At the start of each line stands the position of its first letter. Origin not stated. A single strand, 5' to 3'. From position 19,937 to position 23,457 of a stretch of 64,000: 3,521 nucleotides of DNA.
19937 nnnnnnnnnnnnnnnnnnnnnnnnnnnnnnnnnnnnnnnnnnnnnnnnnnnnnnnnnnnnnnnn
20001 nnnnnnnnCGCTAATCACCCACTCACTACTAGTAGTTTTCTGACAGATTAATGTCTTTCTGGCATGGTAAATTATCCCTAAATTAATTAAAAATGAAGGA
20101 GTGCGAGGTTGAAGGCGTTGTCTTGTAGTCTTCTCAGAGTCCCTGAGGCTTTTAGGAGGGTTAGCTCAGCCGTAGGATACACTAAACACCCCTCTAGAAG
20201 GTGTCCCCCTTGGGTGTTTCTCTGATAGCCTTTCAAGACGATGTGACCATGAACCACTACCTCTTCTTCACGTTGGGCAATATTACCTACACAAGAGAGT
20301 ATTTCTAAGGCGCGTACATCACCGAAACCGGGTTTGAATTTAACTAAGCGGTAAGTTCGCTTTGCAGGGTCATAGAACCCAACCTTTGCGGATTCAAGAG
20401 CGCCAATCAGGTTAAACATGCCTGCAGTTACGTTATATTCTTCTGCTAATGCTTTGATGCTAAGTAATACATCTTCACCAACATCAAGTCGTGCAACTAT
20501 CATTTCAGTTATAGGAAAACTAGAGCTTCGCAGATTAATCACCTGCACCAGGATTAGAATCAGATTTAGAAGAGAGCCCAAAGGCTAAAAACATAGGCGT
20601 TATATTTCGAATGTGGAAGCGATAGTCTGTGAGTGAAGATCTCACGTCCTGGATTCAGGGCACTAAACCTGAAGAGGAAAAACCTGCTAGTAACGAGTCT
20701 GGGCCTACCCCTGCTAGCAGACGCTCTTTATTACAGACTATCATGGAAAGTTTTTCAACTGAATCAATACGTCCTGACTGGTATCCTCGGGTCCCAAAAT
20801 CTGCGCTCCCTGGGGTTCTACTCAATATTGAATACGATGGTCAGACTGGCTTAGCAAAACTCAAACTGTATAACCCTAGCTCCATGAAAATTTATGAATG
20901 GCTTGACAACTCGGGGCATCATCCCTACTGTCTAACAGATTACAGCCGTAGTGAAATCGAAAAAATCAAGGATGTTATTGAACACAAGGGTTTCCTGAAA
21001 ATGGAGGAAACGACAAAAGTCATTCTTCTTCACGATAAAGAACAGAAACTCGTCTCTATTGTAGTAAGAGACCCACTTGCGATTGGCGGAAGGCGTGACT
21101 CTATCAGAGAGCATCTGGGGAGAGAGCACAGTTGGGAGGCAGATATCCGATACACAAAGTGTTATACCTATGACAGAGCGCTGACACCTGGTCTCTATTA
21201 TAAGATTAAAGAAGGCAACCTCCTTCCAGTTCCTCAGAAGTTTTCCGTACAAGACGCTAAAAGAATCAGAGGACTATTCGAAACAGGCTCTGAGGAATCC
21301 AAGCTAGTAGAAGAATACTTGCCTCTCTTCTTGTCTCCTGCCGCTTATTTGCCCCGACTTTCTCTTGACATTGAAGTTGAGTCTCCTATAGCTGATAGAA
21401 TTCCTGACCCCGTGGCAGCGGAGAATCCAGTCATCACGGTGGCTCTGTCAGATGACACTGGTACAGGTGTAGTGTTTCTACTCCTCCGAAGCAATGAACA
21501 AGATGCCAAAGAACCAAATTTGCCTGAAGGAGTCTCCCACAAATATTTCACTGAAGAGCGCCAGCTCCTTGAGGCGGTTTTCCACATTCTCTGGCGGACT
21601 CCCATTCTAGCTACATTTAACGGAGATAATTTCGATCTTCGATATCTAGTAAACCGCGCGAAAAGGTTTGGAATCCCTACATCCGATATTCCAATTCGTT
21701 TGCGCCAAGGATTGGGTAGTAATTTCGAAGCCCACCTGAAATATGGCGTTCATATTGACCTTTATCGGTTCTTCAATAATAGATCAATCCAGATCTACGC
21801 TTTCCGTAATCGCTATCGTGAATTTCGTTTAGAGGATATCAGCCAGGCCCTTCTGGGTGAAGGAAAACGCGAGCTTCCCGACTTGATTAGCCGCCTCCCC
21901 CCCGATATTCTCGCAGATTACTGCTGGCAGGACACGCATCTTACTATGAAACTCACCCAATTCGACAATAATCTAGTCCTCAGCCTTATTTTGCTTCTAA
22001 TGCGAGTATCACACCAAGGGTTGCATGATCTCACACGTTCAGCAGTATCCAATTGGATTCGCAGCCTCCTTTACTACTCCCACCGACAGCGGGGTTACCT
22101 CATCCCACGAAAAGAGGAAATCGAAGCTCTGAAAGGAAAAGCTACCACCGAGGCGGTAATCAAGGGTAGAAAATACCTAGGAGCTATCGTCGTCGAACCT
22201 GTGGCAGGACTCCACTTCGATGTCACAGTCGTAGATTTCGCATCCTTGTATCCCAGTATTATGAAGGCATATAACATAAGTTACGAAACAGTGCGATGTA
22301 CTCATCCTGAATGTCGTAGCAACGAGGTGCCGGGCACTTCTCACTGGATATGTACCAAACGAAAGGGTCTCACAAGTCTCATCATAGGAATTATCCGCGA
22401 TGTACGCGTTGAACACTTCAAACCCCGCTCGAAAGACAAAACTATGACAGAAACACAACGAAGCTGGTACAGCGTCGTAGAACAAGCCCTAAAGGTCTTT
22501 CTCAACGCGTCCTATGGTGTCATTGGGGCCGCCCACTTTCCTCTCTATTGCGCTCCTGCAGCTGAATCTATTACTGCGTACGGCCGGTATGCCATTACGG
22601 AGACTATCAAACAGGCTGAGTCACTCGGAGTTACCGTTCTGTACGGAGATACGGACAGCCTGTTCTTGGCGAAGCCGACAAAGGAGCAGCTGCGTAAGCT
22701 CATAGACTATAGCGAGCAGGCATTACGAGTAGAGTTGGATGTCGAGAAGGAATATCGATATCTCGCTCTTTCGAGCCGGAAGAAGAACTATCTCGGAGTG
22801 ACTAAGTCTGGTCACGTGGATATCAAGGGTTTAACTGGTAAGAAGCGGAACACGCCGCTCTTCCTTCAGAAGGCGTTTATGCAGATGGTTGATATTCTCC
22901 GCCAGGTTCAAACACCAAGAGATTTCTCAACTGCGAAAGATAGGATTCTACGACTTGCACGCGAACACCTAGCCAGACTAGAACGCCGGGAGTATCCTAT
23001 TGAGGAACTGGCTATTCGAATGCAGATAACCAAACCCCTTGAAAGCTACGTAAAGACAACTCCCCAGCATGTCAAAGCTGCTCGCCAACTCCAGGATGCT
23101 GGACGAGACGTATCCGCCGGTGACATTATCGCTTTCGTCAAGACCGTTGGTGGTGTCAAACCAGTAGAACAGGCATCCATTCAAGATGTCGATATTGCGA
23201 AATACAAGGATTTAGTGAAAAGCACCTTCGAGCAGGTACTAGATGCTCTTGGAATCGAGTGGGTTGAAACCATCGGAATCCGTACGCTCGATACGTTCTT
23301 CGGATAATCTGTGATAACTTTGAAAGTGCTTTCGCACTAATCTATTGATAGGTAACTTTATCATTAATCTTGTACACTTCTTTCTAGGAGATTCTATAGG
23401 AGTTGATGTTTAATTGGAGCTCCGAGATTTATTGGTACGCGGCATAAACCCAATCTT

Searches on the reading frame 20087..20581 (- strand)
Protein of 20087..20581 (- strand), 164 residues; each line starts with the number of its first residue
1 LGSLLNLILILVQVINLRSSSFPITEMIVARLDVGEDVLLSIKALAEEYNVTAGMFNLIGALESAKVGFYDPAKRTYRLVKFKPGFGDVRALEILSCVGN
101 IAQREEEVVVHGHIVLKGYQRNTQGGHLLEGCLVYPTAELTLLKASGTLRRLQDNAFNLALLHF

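Call 25: search_protein_families(library=pfam, proteins=[window:20087-20581:-], max_evalue=0.001)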
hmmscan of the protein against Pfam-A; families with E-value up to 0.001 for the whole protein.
window:20087-20581:- (164 aa): 1 family
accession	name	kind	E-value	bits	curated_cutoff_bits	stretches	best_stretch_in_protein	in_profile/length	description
PF03479.20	PCC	-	1.1e-25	90.7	25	1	27-144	2-114/117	Plants and Prokaryotes Conserved (PCC) domain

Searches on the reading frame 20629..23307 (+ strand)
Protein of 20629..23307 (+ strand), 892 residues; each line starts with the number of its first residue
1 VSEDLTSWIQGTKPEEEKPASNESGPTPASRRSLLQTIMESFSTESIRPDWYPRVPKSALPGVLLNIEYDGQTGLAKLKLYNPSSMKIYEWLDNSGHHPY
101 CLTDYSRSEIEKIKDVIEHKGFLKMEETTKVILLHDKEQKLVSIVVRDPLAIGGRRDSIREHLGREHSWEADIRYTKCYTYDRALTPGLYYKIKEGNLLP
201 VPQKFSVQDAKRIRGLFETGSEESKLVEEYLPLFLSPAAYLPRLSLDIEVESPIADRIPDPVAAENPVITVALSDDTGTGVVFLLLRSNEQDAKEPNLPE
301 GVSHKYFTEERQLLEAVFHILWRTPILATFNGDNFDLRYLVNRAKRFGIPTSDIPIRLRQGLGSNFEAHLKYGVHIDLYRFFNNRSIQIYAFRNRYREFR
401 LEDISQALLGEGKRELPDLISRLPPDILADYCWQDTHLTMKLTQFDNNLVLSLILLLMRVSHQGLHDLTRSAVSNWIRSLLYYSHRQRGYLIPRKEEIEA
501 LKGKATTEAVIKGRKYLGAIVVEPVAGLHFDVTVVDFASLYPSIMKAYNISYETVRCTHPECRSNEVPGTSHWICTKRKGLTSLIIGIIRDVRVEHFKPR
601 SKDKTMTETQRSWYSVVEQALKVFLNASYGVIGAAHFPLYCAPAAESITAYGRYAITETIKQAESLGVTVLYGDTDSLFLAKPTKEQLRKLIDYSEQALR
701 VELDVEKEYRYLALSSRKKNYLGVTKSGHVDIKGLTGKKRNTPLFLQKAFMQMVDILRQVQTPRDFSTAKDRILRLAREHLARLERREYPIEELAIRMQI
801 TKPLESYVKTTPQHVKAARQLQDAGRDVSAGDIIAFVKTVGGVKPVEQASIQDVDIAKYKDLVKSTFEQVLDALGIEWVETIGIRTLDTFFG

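Call 25: search_protein_families(library=pfam, proteins=[window:20629-23307:+], max_evalue=0.001)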
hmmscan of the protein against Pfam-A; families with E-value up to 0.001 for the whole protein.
window:20629-23307:+ (892 aa): 3 families
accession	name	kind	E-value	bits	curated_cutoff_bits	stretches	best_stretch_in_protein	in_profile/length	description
PF00136.26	DNA_pol_B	-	6.7e-47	160.7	23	1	475-842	13-411/453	DNA polymerase family B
PF03104.25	DNA_pol_B_exo1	-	2.9e-18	66.6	23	1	167-385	2-231/242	DNA polymerase family B, exonuclease domain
PF13482.12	RNase_H_2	-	8.4e-06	26.3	22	1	303-446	37-150/165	RNase_H superfamily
